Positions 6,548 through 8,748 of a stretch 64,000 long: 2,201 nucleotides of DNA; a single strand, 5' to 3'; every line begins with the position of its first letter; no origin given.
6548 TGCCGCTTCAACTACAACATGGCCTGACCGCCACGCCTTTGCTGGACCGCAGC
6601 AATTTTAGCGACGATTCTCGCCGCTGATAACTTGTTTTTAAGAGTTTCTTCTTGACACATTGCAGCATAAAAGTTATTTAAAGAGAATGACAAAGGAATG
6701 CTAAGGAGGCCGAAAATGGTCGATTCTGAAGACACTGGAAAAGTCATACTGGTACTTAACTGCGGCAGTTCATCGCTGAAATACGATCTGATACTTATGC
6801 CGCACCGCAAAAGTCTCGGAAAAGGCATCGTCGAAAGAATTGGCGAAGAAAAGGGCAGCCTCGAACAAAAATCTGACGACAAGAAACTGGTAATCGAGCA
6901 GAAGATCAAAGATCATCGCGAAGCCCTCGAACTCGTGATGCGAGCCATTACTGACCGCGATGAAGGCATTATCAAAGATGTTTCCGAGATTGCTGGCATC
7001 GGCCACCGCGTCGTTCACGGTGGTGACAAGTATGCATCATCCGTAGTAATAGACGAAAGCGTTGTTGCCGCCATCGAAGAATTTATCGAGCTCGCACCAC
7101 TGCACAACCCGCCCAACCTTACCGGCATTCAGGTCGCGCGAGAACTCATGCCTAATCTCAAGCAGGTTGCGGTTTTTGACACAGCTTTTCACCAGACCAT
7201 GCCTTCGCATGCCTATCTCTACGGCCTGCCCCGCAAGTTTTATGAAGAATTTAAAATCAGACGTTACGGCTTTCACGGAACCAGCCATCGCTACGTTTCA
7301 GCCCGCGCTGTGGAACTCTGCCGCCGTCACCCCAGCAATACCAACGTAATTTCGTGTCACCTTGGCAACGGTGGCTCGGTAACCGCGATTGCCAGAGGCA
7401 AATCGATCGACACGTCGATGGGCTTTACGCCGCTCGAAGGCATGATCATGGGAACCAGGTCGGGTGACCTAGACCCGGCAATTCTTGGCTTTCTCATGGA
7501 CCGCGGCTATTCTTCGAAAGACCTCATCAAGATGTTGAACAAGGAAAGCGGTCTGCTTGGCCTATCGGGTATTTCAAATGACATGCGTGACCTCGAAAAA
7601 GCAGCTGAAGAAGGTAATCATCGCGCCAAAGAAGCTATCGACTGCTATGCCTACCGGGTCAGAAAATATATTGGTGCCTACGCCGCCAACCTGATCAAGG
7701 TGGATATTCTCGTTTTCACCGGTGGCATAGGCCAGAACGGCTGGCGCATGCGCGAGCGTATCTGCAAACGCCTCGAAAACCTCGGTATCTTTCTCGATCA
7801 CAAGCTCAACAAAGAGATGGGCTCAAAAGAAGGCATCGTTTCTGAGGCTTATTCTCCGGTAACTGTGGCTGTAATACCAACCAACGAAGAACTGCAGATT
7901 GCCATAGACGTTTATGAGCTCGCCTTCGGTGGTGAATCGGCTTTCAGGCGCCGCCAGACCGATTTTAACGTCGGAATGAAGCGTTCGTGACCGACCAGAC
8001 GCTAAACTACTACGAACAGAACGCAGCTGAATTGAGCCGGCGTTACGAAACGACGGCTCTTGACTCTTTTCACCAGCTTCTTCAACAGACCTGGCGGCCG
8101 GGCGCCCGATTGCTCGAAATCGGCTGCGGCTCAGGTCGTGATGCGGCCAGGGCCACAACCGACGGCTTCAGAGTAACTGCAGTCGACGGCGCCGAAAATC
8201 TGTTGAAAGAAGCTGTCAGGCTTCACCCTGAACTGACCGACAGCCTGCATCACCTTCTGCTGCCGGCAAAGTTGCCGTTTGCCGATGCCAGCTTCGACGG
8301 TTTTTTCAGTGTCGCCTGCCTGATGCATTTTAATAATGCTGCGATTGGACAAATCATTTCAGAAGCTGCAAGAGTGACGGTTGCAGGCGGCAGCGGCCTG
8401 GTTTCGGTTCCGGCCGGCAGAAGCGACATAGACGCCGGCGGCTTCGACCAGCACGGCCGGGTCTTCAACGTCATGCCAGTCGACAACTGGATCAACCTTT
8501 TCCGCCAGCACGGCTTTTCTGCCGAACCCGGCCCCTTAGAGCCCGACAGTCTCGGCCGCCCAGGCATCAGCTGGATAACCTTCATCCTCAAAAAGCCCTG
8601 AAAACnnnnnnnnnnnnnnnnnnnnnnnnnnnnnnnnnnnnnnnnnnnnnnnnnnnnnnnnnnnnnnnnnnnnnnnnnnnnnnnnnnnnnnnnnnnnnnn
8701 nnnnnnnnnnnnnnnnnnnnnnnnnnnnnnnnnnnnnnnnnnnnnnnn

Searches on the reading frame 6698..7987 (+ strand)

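Call 50: search_protein_families(library=pfam, proteins=[window:6698-7987:+], max_evalue=0.001)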
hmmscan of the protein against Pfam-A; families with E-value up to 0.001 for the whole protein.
window:6698-7987:+ (430 aa): 1 family
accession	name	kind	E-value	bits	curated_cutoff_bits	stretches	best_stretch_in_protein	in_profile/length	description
PF00871.23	Acetate_kinase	-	1.3e-151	505.2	22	1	16-402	1-391/392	Acetokinase family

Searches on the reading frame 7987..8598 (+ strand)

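Call 50: search_protein_families(library=pfam, proteins=[window:7987-8598:+], max_evalue=0.001)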
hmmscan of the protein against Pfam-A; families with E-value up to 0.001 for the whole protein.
window:7987-8598:+ (204 aa): 5 families
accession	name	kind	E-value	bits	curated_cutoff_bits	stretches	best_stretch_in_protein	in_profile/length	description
PF08241.18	Methyltransf_11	-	7e-14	52.7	21.2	1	43-136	1-92/95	Methyltransferase domain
PF13649.12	Methyltransf_25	-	1.8e-13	51.4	27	1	43-135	2-97/97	Methyltransferase domain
PF03848.20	TehB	-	4.9e-09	36.3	20.4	1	16-139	9-132/193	Tellurite resistance protein TehB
PF13489.12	Methyltransf_23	-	2.3e-07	31.1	27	1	24-178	8-160/164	Methyltransferase domain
PF08242.18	Methyltransf_12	-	9e-06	26.8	30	1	43-135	1-96/98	Methyltransferase domain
